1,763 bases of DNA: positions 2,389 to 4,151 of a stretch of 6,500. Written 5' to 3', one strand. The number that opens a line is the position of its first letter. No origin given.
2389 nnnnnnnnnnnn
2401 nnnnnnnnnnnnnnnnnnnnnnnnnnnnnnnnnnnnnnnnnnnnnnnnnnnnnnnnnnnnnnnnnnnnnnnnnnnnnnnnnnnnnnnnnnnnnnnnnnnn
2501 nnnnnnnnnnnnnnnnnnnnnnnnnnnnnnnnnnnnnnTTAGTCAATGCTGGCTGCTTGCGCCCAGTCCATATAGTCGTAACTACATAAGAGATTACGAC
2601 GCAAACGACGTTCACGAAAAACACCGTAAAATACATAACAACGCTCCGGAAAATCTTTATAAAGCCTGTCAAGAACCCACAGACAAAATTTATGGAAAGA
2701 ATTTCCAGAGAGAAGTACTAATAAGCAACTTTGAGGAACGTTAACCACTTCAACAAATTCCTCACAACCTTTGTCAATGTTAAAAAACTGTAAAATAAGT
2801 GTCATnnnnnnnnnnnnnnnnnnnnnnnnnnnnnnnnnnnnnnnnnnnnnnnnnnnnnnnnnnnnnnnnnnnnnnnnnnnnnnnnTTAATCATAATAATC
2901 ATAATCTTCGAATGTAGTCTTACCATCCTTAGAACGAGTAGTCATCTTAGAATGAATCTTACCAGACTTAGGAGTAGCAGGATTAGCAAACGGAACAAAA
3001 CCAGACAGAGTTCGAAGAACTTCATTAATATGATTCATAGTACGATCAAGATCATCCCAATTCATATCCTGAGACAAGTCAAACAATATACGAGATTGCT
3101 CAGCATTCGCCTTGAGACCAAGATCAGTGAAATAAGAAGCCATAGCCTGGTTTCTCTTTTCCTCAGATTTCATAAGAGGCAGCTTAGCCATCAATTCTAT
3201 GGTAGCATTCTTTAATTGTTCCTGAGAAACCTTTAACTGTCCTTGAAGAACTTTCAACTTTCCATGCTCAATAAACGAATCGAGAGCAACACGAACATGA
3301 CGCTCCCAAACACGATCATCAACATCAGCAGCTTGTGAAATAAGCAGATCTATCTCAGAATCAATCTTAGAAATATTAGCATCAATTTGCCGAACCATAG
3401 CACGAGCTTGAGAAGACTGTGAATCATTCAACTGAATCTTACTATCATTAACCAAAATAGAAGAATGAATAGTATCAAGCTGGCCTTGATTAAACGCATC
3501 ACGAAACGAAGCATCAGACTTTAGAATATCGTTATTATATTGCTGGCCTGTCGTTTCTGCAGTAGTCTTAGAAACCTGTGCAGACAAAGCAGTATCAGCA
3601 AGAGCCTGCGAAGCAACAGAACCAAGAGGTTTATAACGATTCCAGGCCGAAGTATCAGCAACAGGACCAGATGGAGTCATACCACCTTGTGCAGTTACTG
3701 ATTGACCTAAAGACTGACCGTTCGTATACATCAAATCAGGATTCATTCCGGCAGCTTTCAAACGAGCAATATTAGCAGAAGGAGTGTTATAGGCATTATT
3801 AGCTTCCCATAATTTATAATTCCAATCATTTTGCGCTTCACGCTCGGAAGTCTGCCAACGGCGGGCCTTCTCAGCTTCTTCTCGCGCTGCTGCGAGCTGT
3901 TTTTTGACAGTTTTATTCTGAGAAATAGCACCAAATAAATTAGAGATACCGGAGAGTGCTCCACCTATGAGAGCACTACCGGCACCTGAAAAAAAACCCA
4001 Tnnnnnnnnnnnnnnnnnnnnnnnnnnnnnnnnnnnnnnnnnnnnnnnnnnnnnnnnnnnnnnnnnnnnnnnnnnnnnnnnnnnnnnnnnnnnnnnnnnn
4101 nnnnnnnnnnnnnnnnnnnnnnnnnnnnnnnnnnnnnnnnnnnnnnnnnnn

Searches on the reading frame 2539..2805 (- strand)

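Call 11: search_protein_families(library=phrogs, proteins=[window:2539-2805:-], max_evalue=1)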
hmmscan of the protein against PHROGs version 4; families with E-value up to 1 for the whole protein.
window:2539-2805:- (88 aa): 0 families

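Call 12: search_protein_families(library=pfam, proteins=[window:2539-2805:-], max_evalue=1)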
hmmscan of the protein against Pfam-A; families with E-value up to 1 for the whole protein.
window:2539-2805:- (88 aa): 1 family
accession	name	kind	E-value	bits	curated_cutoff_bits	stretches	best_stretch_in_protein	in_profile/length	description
PF17121.11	zf-C3HC4_5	-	0.012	15.9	27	1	30-57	19-46/51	Zinc finger, C3HC4 type (RING finger)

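Call 28: search_protein_families(library=ncbifam, proteins=[window:2539-2805:-], max_evalue=10)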
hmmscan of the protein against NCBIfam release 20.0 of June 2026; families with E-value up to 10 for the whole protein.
window:2539-2805:- (88 aa): 0 families

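Call 29: search_protein_families(library=padloc, proteins=[window:2539-2805:-], max_evalue=10)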
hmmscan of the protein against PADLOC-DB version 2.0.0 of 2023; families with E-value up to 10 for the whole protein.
window:2539-2805:- (88 aa): 0 families

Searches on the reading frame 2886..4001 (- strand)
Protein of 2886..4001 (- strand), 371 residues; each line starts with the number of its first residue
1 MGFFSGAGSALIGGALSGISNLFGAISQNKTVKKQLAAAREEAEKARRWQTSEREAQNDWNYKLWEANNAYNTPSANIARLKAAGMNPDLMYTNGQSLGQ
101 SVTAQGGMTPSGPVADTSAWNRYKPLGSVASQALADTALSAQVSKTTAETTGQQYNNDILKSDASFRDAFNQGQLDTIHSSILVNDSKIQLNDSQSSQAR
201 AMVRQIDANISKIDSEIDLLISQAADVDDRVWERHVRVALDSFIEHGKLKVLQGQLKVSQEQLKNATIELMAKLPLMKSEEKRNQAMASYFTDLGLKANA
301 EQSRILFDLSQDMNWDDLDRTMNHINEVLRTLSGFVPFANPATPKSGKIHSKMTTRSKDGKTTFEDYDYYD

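Call 11: search_protein_families(library=phrogs, proteins=[window:2886-4001:-], max_evalue=1)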
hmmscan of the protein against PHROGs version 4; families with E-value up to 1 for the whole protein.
window:2886-4001:- (371 aa): 12 families
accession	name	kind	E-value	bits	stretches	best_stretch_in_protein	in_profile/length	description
phrog_8689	-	tail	7.8e-14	53.1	1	13-224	17-225/327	pilot protein for DNA ejection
phrog_31272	-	tail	3.1e-13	50.4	1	11-148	3-145/294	pilot protein for DNA ejection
phrog_11693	-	tail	3.6e-06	28.3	1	11-184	6-145/228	pilot protein for DNA ejection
phrog_34605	-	tail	0.0001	23.2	2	70-182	44-159/254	minor tail protein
phrog_35928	-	tail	0.00018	22.3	1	50-139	68-146/172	pilot protein for DNA ejection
phrog_8693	-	tail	0.00023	22.2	1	1-221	1-216/258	pilot protein for DNA ejection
phrog_34374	-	tail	0.00037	20.8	1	41-153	164-271/310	pilot protein for DNA ejection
phrog_21483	-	unknown function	0.0013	19.4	1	16-208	63-245/303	-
phrog_26964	-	unknown function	0.024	16.2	1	8-55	19-71/93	-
phrog_27063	-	tail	0.027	15.1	1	44-232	47-225/306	pilot protein for DNA ejection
phrog_22637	-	tail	0.1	13.2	1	40-233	7-184/264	pilot protein for DNA ejection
phrog_15219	-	unknown function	0.13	13.2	1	286-302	17-33/56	-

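Call 12: search_protein_families(library=pfam, proteins=[window:2886-4001:-], max_evalue=1)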
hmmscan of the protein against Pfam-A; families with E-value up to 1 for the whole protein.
window:2886-4001:- (371 aa): 1 family
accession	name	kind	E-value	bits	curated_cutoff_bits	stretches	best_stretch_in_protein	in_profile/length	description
PF02503.22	PP_kinase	-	0.08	13.1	31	1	201-263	107-168/183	Polyphosphate kinase middle domain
